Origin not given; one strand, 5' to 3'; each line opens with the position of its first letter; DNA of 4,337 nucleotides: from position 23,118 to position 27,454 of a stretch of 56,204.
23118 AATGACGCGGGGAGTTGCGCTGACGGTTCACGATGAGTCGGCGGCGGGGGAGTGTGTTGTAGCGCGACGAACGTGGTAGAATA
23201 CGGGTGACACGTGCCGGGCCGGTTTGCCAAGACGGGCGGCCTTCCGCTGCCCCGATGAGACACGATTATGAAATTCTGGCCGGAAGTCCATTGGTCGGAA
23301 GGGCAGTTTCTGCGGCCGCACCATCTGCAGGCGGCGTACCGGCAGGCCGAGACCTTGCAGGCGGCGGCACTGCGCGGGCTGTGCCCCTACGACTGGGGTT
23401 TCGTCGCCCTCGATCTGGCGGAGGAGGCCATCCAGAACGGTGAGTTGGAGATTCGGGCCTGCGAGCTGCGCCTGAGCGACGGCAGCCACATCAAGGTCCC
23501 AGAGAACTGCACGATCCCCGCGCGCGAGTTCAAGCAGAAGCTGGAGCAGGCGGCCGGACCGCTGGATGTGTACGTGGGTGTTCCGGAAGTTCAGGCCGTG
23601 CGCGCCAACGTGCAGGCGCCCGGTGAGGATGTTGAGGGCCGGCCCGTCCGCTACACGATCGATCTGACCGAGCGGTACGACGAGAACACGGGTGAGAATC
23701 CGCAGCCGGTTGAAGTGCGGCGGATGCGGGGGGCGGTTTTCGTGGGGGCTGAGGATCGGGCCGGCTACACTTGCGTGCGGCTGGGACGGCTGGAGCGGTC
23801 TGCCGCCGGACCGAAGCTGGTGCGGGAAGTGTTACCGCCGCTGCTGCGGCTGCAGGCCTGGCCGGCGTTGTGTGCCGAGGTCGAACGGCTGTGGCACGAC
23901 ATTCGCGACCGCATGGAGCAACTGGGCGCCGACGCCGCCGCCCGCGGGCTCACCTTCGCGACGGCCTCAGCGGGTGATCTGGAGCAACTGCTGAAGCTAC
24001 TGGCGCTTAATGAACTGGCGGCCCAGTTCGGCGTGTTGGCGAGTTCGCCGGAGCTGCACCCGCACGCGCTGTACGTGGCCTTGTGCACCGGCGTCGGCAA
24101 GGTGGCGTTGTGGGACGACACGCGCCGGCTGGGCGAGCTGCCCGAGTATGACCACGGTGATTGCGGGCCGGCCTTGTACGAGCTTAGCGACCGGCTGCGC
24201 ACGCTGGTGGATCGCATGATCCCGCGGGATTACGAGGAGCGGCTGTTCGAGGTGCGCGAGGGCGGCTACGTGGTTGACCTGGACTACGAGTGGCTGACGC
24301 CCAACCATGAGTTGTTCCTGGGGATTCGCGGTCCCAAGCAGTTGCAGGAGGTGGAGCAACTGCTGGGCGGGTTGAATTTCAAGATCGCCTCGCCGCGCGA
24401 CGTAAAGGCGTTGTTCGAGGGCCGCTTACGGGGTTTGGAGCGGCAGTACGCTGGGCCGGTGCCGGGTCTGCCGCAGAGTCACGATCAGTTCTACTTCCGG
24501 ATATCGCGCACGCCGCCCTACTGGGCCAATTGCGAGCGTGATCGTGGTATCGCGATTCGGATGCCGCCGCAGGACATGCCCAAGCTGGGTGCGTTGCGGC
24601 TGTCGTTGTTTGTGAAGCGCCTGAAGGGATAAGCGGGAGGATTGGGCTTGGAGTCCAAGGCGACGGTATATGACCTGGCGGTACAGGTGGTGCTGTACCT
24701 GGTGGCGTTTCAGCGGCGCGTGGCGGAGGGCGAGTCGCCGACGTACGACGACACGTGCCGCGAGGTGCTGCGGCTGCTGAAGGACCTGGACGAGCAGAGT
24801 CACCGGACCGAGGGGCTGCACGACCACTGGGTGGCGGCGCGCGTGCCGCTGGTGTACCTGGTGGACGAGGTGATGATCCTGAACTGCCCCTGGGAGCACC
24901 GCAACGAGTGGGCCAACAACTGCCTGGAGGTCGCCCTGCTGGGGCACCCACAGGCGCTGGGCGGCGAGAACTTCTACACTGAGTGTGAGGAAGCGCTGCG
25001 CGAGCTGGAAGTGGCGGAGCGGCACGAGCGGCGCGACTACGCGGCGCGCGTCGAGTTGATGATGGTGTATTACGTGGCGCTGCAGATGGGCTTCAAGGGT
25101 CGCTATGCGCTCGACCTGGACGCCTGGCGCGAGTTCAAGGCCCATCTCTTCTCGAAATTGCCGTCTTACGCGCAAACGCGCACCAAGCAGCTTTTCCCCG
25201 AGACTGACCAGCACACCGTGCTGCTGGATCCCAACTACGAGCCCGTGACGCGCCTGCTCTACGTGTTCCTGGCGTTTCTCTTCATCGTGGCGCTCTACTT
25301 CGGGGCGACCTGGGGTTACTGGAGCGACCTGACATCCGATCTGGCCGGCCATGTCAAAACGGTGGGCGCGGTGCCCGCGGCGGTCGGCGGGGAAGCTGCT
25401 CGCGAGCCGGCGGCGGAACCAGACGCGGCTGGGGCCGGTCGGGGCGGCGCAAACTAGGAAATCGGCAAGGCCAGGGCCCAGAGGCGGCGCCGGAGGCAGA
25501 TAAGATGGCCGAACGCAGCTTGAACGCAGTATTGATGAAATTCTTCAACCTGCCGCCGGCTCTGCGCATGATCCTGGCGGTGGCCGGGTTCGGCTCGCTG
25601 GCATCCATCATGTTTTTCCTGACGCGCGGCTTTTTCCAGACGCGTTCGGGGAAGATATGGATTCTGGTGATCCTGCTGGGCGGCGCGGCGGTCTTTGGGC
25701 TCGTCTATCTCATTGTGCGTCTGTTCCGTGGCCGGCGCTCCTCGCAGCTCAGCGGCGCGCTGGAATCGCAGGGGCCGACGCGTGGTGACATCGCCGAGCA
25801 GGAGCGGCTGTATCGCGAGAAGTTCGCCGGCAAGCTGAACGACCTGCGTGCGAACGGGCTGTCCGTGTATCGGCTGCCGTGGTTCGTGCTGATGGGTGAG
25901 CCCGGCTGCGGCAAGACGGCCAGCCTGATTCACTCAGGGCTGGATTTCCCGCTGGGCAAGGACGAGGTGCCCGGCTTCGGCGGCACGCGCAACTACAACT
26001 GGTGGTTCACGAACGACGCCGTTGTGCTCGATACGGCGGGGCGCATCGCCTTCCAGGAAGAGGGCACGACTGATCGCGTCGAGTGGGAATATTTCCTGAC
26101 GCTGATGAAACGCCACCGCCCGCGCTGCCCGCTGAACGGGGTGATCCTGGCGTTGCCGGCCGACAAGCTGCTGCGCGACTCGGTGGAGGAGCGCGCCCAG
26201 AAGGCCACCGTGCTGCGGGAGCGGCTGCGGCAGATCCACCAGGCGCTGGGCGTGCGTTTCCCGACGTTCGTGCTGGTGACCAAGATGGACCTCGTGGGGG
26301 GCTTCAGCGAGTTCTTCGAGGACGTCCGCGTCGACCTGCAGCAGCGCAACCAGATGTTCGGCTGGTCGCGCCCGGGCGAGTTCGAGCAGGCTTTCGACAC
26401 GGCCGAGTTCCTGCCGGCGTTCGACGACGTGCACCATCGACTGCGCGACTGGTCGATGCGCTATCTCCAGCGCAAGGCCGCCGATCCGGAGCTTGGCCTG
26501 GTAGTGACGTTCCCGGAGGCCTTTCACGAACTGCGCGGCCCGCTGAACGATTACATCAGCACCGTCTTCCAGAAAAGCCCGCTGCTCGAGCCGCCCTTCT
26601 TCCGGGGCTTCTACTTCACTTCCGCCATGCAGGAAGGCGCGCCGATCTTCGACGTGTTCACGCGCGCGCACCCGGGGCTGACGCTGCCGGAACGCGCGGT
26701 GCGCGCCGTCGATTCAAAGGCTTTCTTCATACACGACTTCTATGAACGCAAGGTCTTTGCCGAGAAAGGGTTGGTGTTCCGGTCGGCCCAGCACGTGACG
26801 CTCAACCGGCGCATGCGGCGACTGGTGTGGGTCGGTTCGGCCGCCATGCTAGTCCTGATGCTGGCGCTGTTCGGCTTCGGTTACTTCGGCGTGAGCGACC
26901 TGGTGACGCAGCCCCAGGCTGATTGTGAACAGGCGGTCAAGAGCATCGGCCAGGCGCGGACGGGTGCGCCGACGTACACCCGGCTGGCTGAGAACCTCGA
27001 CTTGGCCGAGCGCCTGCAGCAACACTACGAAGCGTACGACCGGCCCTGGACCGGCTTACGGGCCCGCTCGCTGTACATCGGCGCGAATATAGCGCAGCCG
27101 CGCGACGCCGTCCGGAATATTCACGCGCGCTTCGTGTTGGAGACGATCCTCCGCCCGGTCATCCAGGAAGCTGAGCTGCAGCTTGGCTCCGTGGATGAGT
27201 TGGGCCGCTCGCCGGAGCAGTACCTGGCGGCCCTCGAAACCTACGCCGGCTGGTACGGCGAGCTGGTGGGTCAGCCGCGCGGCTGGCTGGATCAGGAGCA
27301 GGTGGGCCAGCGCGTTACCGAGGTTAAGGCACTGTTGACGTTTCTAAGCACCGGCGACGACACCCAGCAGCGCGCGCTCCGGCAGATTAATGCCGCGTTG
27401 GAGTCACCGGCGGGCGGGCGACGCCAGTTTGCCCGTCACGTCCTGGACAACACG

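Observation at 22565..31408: Stand-alone membrane-complex arm of a type VI secretion system (tssJ-like, tssK, tssL, tssM, tagF) with no contractile machinery nearby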

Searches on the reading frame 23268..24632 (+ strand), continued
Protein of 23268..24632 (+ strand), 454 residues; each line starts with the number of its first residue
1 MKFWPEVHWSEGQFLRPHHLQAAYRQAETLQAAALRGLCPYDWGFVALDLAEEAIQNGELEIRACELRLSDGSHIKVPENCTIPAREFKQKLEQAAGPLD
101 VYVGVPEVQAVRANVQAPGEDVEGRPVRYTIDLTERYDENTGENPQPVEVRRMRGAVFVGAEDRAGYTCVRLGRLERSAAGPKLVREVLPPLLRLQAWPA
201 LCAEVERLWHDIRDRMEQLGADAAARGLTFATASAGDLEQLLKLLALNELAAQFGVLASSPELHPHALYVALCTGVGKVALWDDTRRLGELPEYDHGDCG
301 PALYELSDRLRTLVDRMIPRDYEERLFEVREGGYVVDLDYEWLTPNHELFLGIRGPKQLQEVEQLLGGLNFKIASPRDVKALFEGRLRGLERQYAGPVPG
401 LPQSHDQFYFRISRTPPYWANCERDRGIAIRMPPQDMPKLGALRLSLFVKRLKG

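Call 81: find_related_loci(query=A5, collection=viral_contigs, flank=10000)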
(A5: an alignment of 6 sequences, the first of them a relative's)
Query A5 (495 aa) in viral_contigs; peptide patterns used: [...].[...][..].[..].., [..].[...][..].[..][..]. (x = any residue, [..] = any of these).
62 stretches matched a pattern; 1 encode a relative of the query (tblastn E <= 1e-3); 1 distinct loci.
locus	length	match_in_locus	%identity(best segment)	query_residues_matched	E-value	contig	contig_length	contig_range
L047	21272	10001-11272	38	64-490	1e-99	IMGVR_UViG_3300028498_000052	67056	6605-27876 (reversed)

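Call 82: search_protein_families(library=pfam, proteins=[L044:12144-13307:-, L044:13318-14187:-, L044:14891-15376:+, L044:15494-15811:+, L044:19445-20596:+, L044:20593-21231:+, L042:2-2512:+, L042:2707-3855:+, L042:15097-16290:+], max_evalue=0.01)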
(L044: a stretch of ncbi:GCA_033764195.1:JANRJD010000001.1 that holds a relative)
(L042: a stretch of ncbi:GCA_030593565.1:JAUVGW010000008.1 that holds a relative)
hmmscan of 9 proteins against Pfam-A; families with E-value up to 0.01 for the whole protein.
L044:12144-13307:- (387 aa): 0 families

L044:13318-14187:- (289 aa): 0 families

L044:14891-15376:+ (161 aa): 1 family
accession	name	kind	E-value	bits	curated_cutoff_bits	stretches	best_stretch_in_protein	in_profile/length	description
PF05638.18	T6SS_HCP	-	1.5e-39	135.7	23.5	1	8-146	3-129/129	Type VI secretion system effector, Hcp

L044:15494-15811:+ (105 aa): 0 families

L044:19445-20596:+ (383 aa): 0 families

L044:20593-21231:+ (212 aa): 0 families

L042:2-2512:+ (836 aa): 0 families

L042:2707-3855:+ (382 aa): 1 family
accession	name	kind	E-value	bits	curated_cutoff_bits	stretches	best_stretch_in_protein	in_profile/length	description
PF09867.14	TagF_N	-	2.6e-05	24.6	27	1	31-69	2-40/135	TagF N-terminal domain, Type VI secretion system-associated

L042:15097-16290:+ (398 aa): 1 family
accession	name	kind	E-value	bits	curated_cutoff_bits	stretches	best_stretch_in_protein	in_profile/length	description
PF05954.17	Phage_GPD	-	2.4e-89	300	30.1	1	52-349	1-303/305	Phage tail baseplate hub (GPD)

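Call 90: predict_structure(alignment_id=A2)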
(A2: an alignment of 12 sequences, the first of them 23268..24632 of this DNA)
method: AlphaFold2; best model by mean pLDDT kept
length: 454 residues; sequences in the alignment: 12
mean_pLDDT: 68.1   pTM: 0.39
mean pLDDT of the five models: 68.1, 65.2, 62.9, 61.5, 58.6
residues with pLDDT >= 90: 23; 70-90: 251; 50-70: 82; < 50: 98
segments of 3 or more residues with pLDDT < 50: 1-43, 109-152, 188-196
pLDDT, mean of each block of 10 residues (from residue 1): 31 39 41 35 54 76 65 56 77 80 64 34 42 36 38 65 71 75 58 46 82 83 74 71 84 77 66 80 60 62 82 74 85 84 84 88 82 82 73 82 84 84 87 84 89 64
secondary structure, 60 per line:
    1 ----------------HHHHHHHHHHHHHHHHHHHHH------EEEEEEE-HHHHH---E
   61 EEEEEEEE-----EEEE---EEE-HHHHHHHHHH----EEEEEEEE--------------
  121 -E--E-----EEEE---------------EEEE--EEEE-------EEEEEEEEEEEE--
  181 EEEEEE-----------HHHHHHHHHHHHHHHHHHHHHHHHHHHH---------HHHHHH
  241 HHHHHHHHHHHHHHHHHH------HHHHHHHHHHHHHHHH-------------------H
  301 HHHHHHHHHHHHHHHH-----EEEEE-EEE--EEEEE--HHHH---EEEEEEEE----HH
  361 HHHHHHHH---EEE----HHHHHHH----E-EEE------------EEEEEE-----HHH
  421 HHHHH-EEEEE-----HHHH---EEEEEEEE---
elements in order: H17-37 E44-50 H52-56 E60-68 E74-77 E81-83 H85-94 E99-106 E131-134 E150-153 E156-159 E167-178 E181-186 H198-225 H235-258 H265-280 H300-316 E322-326 E328-330 E333-337 H340-343 E347-354 H359-368 E372-374 H379-385 E392-394 E407-412 H418-425 E427-431 H437-440 E444-451

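Call 92: fold_search(model_id=the predicted structure, library=pdb)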
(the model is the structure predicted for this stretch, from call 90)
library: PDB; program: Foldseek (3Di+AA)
matches with E <= 10: 638; with E <= 0.001: 18
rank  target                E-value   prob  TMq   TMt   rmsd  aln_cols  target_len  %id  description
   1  5y0e_A                1.1e-22  1.00  0.28  0.29  24.4       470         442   20  Crystal structure of TssK (released 2018-08-08)
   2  5y0e_B                1.7e-22  1.00  0.27  0.28  20.2       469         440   19  Crystal structure of TssK (released 2018-08-08)
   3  5m30_B                1.2e-20  1.00  0.30  0.32  14.0       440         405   20  Structure of TssK from T6SS EAEC in complex with nanobody nb18 (released 2017-06-21)
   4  5y0e_C                6.2e-20  1.00  0.28  0.29  20.8       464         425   19  Crystal structure of TssK (released 2018-08-08)
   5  6giy_G                3.2e-19  1.00  0.48  0.49  18.3       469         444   21  The baseplate complex from the type VI secretion system (released 2018-10-17)
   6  5mwn_C                6.5e-14  1.00  0.29  0.39  16.6       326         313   21  Structure of the EAEC T6SS component TssK N-terminal domain in complex with llama nanobodies nbK18 and nbK27 (released 2017-06-28)
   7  6n38_E                1.3e-13  1.00  0.29  0.41  16.4       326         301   22  Structure of the type VI secretion system TssK-TssF-TssG baseplate subcomplex revealed by cryo-electron microscopy - f (released 2018-12-26)
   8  5mwn_B                1.6e-13  1.00  0.28  0.38  16.5       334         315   22  Structure of the EAEC T6SS component TssK N-terminal domain in complex with llama nanobodies nbK18 and nbK27 (released 2017-06-28)
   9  5mwn_A                2.7e-13  1.00  0.29  0.39  16.5       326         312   21  Structure of the EAEC T6SS component TssK N-terminal domain in complex with llama nanobodies nbK18 and nbK27 (released 2017-06-28)
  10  6n38_A                3.9e-13  1.00  0.29  0.41  15.6       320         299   22  Structure of the type VI secretion system TssK-TssF-TssG baseplate subcomplex revealed by cryo-electron microscopy - f (released 2018-12-26)
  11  6n38_F                4.8e-13  1.00  0.29  0.40  15.6       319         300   22  Structure of the type VI secretion system TssK-TssF-TssG baseplate subcomplex revealed by cryo-electron microscopy - f (released 2018-12-26)
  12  6n38_B                9.3e-13  1.00  0.30  0.41  16.1       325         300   21  Structure of the type VI secretion system TssK-TssF-TssG baseplate subcomplex revealed by cryo-electron microscopy - f (released 2018-12-26)
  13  5m30_C                1.4e-12  1.00  0.28  0.43  12.4       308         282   21  Structure of TssK from T6SS EAEC in complex with nanobody nb18 (released 2017-06-21)
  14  5m30_A                3.4e-12  1.00  0.29  0.42  12.2       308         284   22  Structure of TssK from T6SS EAEC in complex with nanobody nb18 (released 2017-06-21)
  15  6giy_D                1.7e-10  1.00  0.27  0.36  17.6       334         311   23  The baseplate complex from the type VI secretion system (released 2018-10-17)
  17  5m2y_A                6.8e-06  1.00  0.24  0.73   3.6       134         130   19  Structure of TssK C-terminal domain from E. coli T6SS (released 2017-06-28)
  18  5m2y_B                1.3e-05  1.00  0.23  0.72   3.9       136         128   17  Structure of TssK C-terminal domain from E. coli T6SS (released 2017-06-28)
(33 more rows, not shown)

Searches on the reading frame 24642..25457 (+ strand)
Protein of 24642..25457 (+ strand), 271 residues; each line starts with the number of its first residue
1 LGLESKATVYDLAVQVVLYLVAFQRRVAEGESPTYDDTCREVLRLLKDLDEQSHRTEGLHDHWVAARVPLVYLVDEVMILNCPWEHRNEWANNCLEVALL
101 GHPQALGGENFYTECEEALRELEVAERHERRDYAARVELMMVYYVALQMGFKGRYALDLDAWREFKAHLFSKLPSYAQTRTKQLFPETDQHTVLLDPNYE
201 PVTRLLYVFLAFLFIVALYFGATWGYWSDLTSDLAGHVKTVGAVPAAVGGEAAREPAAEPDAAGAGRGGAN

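Call 3: search_protein_families(library=pfam, proteins=[window:24642-25457:+], max_evalue=0.01)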
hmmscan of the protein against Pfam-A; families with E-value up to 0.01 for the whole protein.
window:24642-25457:+ (271 aa): 1 family
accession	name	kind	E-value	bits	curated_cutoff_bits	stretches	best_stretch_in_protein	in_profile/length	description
PF09850.14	DotU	-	2.8e-20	73.3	27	1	15-224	8-204/205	Type VI secretion system protein DotU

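Call 4: search_protein_families(library=ncbifam, proteins=[window:24642-25457:+], max_evalue=0.01)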
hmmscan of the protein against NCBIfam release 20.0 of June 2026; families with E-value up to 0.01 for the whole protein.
window:24642-25457:+ (271 aa): 5 families
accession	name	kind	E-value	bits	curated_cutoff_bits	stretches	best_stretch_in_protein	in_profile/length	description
TIGR03349.1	IV_VI_DotU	subfamily_domain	4.7e-17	62.5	89.95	1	20-224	14-204/211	DotU/TssL family secretion system protein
NF005444.0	PRK07033.1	equivalog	1.6e-10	40.6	520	1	41-258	78-282/438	DotU family type VI secretion system protein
NF038228.1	IcmH_DotU_IVB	equivalog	1e-05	25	50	1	23-213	52-231/258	type IVB secretion system protein IcmH/DotU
NF005999.0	PRK08126.1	subfamily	1.2e-05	24.3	571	1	56-166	108-204/432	hypothetical protein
NF038239.1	T6SS_TssL_short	exception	0.00027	20.5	180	1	34-224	28-195/207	type VI secretion system protein TssL, short form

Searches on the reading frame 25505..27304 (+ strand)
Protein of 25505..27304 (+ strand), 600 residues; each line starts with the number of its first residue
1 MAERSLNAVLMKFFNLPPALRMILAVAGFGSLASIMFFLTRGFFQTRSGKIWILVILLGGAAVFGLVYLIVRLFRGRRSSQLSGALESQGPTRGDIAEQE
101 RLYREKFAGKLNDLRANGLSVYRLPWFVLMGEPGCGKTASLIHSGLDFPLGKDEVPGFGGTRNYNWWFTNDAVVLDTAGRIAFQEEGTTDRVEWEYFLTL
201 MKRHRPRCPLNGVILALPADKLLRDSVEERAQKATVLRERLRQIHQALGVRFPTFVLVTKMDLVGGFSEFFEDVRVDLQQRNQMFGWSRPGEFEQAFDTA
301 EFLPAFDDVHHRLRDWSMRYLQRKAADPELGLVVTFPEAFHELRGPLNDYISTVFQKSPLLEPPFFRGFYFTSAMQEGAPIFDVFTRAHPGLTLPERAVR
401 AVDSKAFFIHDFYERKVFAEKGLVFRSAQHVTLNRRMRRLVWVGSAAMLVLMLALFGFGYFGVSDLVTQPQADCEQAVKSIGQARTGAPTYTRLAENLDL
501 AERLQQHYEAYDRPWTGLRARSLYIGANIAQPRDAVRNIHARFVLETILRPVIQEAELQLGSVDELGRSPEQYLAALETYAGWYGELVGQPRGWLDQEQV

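Call 54: search_solved_structures(query=window:25505-27304:+, max_evalue=1)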
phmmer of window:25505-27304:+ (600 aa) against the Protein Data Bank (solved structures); distinct sequences matched with E-value up to 1: 0.
